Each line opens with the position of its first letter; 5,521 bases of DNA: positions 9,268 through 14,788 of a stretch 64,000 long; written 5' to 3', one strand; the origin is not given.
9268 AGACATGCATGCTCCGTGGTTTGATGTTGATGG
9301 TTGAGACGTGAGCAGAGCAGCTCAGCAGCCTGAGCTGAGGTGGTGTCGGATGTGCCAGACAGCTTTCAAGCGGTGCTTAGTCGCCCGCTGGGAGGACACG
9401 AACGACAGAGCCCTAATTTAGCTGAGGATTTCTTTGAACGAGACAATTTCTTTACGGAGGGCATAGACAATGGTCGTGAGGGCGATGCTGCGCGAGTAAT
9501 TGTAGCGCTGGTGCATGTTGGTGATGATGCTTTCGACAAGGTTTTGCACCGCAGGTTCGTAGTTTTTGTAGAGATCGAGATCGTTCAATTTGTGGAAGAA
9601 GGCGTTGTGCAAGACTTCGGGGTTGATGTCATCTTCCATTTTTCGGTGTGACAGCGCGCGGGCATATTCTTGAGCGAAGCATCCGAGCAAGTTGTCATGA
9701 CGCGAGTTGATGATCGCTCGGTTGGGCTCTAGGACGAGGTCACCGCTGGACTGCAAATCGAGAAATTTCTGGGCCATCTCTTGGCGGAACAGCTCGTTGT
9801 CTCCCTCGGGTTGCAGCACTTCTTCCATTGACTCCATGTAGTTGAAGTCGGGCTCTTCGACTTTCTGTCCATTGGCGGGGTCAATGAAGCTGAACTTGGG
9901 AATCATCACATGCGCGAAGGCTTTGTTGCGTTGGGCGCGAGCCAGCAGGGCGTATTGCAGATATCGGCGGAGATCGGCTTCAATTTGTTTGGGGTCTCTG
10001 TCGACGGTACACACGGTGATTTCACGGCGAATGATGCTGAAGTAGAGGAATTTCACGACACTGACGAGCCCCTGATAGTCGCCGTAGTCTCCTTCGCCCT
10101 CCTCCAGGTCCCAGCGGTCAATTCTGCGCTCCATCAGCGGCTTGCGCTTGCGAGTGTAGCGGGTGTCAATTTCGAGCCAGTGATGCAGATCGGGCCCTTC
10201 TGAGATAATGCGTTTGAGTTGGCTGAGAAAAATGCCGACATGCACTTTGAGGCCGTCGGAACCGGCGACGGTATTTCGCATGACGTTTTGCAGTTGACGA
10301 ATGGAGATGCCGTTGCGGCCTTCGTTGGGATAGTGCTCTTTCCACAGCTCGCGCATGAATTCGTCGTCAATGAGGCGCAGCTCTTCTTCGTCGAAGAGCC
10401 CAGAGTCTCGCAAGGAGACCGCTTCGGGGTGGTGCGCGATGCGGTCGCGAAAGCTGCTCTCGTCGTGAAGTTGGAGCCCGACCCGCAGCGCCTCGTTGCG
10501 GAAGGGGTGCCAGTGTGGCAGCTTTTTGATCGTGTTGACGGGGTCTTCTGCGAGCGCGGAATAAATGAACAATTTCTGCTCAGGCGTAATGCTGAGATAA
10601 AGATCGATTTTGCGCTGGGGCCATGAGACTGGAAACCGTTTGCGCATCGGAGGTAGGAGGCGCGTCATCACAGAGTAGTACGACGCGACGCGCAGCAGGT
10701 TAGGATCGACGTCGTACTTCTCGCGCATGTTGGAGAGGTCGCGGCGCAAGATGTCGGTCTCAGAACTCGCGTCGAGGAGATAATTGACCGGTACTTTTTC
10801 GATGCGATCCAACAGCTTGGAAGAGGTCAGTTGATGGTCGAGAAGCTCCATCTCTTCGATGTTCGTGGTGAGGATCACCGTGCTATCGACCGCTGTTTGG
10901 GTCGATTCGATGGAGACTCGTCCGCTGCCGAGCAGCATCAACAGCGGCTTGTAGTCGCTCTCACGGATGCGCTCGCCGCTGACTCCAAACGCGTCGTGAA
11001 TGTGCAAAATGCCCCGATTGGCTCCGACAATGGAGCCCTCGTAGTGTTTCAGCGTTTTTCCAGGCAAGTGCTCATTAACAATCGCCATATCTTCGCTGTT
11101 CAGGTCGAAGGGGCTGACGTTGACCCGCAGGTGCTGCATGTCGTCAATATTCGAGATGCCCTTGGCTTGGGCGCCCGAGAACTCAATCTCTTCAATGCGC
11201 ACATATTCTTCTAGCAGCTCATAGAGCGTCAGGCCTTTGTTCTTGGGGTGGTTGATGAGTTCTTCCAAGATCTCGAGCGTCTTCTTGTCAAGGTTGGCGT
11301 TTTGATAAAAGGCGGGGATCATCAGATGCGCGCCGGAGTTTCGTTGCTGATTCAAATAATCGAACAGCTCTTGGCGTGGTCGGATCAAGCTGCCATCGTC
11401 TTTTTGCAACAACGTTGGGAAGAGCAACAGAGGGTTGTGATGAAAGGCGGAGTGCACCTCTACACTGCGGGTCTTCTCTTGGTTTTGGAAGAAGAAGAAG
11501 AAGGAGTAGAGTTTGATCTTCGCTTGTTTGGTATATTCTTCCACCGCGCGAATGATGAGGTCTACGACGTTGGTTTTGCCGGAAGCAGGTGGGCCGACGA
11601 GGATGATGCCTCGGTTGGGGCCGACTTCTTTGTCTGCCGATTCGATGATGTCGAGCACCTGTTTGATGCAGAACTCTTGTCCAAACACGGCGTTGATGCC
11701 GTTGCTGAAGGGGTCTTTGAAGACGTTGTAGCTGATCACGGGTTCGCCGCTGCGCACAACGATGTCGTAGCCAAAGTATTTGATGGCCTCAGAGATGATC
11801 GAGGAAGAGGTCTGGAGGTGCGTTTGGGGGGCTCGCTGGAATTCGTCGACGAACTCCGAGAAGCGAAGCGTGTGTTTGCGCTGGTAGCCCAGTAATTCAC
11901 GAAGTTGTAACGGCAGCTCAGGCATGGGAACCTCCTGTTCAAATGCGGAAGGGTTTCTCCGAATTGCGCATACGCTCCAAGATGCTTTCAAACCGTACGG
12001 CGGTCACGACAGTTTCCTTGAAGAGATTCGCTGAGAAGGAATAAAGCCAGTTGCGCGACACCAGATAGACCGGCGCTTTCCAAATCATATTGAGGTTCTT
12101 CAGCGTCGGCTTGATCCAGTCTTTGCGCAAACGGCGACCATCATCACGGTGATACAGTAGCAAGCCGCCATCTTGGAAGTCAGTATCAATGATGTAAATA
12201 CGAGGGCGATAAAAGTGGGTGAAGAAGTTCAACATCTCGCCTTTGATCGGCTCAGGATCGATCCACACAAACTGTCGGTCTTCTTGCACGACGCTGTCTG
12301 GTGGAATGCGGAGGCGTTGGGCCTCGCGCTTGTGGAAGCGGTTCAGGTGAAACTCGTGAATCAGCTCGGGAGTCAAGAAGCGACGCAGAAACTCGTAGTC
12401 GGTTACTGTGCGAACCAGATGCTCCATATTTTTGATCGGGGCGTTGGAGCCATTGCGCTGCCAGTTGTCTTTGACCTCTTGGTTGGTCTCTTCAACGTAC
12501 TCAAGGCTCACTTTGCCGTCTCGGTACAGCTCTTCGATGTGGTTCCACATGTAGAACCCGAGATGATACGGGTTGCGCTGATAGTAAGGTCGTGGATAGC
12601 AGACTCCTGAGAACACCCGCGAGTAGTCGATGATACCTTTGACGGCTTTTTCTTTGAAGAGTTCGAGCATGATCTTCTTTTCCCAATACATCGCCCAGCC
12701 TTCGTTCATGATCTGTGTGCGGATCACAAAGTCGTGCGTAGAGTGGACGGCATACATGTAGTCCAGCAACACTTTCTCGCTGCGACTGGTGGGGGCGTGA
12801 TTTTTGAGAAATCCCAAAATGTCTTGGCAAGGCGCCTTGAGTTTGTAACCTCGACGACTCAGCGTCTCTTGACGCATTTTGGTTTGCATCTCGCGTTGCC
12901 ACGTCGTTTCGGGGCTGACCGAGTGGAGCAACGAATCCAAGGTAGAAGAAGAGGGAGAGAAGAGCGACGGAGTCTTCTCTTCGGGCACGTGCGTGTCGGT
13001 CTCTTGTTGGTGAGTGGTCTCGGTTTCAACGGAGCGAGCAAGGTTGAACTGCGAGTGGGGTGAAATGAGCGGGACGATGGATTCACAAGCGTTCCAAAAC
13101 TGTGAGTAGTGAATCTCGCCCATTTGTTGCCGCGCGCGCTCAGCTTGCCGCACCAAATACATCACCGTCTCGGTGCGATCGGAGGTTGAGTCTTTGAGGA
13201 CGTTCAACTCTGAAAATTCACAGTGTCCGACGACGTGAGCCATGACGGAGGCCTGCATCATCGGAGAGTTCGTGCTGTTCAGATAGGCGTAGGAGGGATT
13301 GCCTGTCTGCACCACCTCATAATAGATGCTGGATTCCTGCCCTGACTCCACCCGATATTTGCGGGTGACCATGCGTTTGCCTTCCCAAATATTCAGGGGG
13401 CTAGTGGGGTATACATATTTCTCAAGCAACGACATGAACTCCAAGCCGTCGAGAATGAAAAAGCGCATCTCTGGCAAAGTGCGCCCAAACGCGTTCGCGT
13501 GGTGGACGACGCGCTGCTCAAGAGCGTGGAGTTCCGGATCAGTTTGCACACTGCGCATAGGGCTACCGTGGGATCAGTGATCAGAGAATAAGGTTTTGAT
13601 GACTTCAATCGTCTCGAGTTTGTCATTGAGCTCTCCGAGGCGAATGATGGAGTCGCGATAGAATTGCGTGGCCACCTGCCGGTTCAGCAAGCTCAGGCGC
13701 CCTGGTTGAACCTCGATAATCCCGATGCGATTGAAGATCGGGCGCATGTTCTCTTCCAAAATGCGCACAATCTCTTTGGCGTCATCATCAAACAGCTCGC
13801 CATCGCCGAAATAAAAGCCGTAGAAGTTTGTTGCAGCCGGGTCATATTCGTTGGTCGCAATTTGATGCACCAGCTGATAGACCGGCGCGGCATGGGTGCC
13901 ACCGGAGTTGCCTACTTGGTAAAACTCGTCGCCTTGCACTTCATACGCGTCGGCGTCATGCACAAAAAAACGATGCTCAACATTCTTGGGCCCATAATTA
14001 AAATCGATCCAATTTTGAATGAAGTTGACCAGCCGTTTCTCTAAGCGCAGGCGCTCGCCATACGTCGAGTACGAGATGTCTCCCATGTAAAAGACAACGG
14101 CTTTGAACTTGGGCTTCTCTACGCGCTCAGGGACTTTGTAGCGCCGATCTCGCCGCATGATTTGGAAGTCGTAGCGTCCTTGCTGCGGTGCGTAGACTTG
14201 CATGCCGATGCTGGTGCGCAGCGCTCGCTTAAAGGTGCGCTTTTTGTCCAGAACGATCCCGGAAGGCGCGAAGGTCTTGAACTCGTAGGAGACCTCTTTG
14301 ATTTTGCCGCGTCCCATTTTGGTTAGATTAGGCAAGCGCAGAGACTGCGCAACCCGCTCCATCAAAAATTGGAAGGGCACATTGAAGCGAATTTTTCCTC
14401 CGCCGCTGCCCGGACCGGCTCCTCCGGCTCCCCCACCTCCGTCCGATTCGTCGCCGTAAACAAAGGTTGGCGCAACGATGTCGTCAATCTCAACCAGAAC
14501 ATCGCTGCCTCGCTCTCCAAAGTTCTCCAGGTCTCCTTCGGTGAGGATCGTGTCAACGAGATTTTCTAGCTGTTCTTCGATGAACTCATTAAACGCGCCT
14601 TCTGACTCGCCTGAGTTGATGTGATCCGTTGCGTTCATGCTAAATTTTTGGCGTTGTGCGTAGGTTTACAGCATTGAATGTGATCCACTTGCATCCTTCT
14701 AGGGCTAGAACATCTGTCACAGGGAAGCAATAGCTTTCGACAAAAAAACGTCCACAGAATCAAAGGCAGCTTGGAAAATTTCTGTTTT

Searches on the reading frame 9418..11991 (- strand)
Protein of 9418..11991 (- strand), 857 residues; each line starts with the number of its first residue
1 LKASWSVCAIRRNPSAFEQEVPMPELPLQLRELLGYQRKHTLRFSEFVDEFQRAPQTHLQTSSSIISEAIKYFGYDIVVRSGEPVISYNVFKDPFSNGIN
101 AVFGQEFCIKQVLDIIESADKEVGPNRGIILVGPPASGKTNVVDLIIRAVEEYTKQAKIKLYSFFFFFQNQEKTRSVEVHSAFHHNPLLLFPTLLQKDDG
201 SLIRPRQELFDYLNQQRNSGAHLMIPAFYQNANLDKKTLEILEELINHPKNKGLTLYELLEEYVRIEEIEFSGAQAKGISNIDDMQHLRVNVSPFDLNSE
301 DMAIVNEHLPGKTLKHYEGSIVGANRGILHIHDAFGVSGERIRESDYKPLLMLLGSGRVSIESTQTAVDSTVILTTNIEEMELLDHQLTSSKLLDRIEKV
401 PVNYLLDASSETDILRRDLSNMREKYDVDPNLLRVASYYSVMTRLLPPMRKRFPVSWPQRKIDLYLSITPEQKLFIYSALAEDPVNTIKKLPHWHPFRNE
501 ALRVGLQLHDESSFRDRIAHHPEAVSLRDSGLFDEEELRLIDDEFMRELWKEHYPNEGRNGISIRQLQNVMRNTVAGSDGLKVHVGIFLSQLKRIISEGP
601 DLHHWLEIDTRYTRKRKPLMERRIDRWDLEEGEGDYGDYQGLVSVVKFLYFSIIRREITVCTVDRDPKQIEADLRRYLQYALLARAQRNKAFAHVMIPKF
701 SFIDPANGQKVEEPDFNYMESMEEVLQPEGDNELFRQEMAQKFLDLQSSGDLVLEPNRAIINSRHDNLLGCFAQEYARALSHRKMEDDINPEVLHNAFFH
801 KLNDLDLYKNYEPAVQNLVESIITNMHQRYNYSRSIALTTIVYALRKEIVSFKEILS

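Call 65: search_protein_families(library=pfam, proteins=[window:9418-11991:-], max_evalue=0.00001)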
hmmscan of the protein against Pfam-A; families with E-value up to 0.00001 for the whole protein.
window:9418-11991:- (857 aa): 2 families
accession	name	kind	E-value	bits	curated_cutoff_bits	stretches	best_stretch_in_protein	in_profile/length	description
PF06798.17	PrkA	-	1.6e-12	48.1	25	1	533-843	7-255/255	PrkA serine protein kinase C-terminal domain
PF08298.17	AAA_PrkA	-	4.9e-12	46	25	1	263-450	171-356/358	PrkA AAA domain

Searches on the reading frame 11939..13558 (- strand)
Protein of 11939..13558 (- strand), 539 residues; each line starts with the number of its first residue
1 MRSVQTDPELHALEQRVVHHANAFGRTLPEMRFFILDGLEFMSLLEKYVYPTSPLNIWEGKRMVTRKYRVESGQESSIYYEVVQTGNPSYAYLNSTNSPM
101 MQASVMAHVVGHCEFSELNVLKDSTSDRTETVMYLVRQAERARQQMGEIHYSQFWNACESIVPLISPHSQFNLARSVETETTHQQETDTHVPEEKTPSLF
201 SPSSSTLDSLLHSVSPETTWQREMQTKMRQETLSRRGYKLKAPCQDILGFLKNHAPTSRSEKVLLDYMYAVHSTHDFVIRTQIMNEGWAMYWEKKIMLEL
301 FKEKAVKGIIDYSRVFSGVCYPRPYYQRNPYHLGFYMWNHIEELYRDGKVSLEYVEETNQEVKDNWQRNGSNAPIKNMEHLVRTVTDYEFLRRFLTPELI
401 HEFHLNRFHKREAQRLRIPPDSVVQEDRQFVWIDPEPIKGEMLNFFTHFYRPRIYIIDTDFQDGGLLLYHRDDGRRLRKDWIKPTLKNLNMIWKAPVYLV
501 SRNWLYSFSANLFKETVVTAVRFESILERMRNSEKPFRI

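Call 65: search_protein_families(library=pfam, proteins=[window:11939-13558:-], max_evalue=0.00001)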
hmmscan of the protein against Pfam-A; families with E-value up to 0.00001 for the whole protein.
window:11939-13558:- (539 aa): 1 family
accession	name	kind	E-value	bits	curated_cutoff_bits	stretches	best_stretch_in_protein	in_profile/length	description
PF04293.20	SpoVR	-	1.8e-45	155.8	27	1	9-415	6-380/407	SpoVR like protein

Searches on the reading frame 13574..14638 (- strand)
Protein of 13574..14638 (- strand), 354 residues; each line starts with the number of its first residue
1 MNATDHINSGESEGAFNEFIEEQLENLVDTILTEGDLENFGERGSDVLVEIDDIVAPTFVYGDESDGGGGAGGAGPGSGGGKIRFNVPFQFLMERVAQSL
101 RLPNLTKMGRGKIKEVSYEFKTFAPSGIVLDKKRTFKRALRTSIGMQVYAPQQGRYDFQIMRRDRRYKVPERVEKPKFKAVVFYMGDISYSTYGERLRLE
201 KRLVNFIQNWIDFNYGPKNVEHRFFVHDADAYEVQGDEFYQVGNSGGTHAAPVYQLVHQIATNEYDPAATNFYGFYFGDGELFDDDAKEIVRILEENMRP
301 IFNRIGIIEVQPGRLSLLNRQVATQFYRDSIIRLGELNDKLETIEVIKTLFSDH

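Call 65: search_protein_families(library=pfam, proteins=[window:13574-14638:-], max_evalue=0.00001)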
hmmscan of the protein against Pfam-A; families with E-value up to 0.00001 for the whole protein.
window:13574-14638:- (354 aa): 1 family
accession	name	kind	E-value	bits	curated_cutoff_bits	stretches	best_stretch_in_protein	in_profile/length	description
PF04285.18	DUF444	-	3.4e-39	135.5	27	1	162-352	226-416/418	Protein of unknown function (DUF444)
